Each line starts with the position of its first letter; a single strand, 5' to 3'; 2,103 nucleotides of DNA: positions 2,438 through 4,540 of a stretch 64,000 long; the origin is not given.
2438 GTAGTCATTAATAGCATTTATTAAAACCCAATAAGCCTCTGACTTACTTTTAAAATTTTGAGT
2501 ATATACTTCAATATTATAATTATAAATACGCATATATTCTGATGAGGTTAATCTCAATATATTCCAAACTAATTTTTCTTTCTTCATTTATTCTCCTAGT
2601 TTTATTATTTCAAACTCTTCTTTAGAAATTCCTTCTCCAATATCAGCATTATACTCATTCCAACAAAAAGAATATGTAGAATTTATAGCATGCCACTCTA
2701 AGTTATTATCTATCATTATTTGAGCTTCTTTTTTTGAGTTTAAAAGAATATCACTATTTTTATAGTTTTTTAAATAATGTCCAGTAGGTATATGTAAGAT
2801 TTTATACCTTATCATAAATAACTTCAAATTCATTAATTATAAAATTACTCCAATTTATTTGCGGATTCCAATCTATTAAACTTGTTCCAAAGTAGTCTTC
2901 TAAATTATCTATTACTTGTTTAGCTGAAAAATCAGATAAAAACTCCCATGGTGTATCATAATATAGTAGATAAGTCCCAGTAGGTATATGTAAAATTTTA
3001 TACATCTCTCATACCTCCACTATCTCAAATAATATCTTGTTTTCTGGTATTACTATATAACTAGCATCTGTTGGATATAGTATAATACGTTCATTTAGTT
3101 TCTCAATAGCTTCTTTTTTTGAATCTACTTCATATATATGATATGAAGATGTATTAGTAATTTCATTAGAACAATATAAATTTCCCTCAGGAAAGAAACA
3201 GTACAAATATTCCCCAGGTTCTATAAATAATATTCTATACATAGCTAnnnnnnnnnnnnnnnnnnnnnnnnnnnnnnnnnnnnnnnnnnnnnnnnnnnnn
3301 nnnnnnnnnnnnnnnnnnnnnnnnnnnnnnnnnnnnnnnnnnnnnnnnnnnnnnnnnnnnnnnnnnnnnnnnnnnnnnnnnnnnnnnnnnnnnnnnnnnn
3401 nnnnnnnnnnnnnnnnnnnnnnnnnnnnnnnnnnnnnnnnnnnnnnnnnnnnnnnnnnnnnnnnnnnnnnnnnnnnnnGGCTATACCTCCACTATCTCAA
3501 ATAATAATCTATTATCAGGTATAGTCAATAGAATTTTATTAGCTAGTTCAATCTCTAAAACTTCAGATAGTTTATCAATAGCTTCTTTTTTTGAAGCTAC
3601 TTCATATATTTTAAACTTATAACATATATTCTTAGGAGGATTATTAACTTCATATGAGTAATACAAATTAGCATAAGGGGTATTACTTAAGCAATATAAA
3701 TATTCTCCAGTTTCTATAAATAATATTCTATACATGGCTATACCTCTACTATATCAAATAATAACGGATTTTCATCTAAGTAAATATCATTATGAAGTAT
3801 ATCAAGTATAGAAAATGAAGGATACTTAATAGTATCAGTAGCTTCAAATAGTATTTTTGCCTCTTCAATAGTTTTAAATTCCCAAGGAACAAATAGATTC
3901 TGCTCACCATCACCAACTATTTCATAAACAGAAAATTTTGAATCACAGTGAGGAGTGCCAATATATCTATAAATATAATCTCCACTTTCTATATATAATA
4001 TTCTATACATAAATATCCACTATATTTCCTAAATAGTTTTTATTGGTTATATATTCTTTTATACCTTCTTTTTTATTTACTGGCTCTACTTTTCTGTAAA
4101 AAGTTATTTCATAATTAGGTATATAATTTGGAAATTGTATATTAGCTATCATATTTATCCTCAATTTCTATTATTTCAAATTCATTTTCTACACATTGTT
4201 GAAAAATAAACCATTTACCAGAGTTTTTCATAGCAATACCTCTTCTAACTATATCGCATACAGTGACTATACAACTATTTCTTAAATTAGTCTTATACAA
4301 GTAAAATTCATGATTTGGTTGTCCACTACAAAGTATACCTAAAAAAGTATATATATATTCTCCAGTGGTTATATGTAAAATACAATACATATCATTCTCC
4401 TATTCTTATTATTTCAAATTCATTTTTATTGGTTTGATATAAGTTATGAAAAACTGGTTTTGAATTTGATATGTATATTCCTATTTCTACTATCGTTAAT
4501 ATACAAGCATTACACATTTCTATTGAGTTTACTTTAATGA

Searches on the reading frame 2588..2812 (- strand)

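Call 13: search_protein_families(library=pfam, proteins=[window:2588-2812:-], max_evalue=1)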
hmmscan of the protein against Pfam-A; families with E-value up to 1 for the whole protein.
window:2588-2812:- (74 aa): 1 family
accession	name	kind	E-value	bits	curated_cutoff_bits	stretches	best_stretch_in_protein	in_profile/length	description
PF02815.25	MIR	-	0.022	15.1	25.6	1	3-62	71-120/185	MIR domain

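Call 14: search_protein_families(library=phrogs, proteins=[window:2588-2812:-], max_evalue=0.1)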
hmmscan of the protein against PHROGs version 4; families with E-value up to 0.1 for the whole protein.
window:2588-2812:- (74 aa): 1 family
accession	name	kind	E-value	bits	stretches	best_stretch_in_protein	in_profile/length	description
phrog_11035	-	unknown function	0.054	14.9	1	12-57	35-80/85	-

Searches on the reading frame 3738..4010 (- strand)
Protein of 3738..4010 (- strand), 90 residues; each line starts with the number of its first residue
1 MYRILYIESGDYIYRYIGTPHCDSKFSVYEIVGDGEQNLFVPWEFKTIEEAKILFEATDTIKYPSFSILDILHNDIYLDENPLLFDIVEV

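Call 75: find_encoding_contigs(protein=window:3738-4010:-, flank=2500, max_places=10)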
Protein window:3738-4010:- (90 aa): 24 contigs read that carry it; 2 places shown.
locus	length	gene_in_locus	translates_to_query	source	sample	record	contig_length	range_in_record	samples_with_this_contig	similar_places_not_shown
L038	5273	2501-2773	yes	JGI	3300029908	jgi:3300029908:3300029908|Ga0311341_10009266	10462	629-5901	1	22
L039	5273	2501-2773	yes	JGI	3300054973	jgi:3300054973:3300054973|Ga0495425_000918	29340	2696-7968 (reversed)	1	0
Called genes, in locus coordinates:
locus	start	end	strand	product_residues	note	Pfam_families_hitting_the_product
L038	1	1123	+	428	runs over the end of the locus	PF07728:AAA_5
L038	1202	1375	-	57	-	-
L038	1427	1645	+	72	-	-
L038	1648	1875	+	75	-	-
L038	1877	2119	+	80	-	-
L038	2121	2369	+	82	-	-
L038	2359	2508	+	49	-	-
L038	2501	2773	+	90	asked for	-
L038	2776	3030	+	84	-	-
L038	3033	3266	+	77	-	-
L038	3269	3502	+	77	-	-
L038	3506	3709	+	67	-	-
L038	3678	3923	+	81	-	-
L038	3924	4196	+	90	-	-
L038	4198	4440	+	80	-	-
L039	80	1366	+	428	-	PF07728:AAA_5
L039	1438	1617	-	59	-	-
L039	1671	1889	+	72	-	-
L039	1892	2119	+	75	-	-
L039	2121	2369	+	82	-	-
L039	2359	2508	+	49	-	-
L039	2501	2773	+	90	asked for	-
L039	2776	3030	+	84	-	-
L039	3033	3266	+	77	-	-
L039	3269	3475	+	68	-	-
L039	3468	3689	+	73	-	-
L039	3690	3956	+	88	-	-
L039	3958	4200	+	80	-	-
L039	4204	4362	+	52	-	-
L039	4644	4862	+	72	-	-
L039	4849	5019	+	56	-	-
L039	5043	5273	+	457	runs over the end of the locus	PF13203:DUF2201_N (weak), PF09967:DUF2201 (weak)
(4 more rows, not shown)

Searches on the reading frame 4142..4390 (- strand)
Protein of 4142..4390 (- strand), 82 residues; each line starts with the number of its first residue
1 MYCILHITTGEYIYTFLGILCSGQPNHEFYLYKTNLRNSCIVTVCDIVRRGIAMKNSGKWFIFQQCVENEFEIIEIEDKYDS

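Call 13: search_protein_families(library=pfam, proteins=[window:4142-4390:-], max_evalue=1)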
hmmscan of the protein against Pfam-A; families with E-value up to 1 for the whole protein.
window:4142-4390:- (82 aa): 0 families

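Call 14: search_protein_families(library=phrogs, proteins=[window:4142-4390:-], max_evalue=0.1)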
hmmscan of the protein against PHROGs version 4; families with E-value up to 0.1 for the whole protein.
window:4142-4390:- (82 aa): 0 families

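Call 39: find_homologous_proteins(query=A5, max_evalue=0.001)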
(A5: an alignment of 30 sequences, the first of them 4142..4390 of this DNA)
Query A5 (30 sequences) (82 aa, profile of the alignment): 21 proteins with E <= 0.001 among 187 candidates.
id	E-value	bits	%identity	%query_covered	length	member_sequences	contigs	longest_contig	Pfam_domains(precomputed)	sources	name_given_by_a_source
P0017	3.4e-15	74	35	96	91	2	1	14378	-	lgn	-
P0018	2.2e-12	65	100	100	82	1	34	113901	-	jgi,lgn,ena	jgi:hypothetical protein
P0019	1.2e-11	63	56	22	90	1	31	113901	-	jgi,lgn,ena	jgi:hypothetical protein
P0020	3.3e-11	61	27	91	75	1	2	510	-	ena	-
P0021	2.6e-10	59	32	93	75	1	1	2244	-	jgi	jgi:hypothetical protein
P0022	4.6e-10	58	-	-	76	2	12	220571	-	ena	-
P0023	7.3e-9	54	69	16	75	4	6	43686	-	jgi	jgi:hypothetical protein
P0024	1.2e-8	53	42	15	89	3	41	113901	-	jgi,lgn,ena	jgi:hypothetical protein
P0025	4.2e-8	52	47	21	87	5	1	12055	-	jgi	jgi:hypothetical protein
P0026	1.3e-7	50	52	26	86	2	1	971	-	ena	-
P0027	5.3e-7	48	32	94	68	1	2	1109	-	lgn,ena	-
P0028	1.1e-6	47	42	15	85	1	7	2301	-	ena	-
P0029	1.9e-6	46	30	94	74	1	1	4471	-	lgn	-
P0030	3.4e-6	45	23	95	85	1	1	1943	-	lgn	-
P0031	1.9e-5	43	-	-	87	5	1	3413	-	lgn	-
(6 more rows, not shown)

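Call 43: predict_structure(alignment_id=A5)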
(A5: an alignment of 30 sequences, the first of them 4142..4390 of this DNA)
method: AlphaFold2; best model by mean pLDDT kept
length: 82 residues; sequences in the alignment: 30
mean_pLDDT: 87.3   pTM: 0.76
mean pLDDT of the five models: 87.3, 83.4, 82.0, 79.8, 79.4
residues with pLDDT >= 90: 46; 70-90: 29; 50-70: 4; < 50: 3
segments of 3 or more residues with pLDDT < 50: 80-82
pLDDT, mean of each block of 10 residues (from residue 1): 93 89 78 95 95 85 88 84 43
secondary structure, 60 per line:
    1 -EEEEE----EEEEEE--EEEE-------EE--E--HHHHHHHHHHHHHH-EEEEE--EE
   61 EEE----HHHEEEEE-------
elements in order: E2-6 E11-16 E19-22 H37-50 E52-56 E59-63 E71-75

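Call 47: fold_search(model_id=the predicted structure, library=viral)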
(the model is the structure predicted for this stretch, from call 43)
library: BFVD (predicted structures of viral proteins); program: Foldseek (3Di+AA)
matches with E <= 10: 262; with E <= 0.001: 0
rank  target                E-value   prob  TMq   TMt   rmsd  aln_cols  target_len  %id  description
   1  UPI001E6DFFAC         9.6e-03  1.00  0.67  0.50   8.5        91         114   19  (no name look-up for this kind of identifier)
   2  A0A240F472            1.1e-02  1.00  0.58  0.56   6.9        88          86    8  (no name in the UniProt tables at hand)
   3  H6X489                4.1e-02  0.97  0.52  0.51   7.1        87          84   16  Uncharacterized protein [Klebsiella phage vB_KleM_RaK2]
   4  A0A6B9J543            1.2e-01  0.99  0.55  0.77   3.0        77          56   10  Uncharacterized protein [Vibrio phage vB_VchM_Kuja]
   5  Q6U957                1.2e-01  0.93  0.50  0.57   7.0        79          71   11  Uncharacterized protein [Aeromonas phage 44RR2.8t]
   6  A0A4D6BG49            1.2e-01  0.80  0.47  0.50   5.7        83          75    8  (no name in the UniProt tables at hand)
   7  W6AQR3                2.2e-01  0.69  0.51  0.41   9.3        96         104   16  Uncharacterized protein [Erwinia phage Ea9-2]
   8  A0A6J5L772            2.5e-01  0.51  0.39  0.53   7.6        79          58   10  Uncharacterized protein [uncultured Caudovirales phage]
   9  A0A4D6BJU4            2.8e-01  0.20  0.28  0.24  10.7        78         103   12  (no name in the UniProt tables at hand)
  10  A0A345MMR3            3.0e-01  0.47  0.45  0.42   6.4        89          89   19  (no name in the UniProt tables at hand)
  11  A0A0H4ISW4            3.2e-01  0.63  0.47  0.55   6.5        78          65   18  Uncharacterized protein [Pseudoalteromonas phage H101]
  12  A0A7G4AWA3            3.4e-01  0.54  0.44  0.52   6.9        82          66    7  Uncharacterized protein [Streptomyces phage Coruscant]
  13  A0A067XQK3            3.9e-01  0.41  0.38  0.47   6.3        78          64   15  (no name in the UniProt tables at hand)
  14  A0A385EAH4            4.1e-01  0.72  0.49  0.57   6.4        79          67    6  (no name in the UniProt tables at hand)
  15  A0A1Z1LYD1            4.1e-01  0.25  0.42  0.41  10.4        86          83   10  Uncharacterized protein [Serratia phage CBH8]
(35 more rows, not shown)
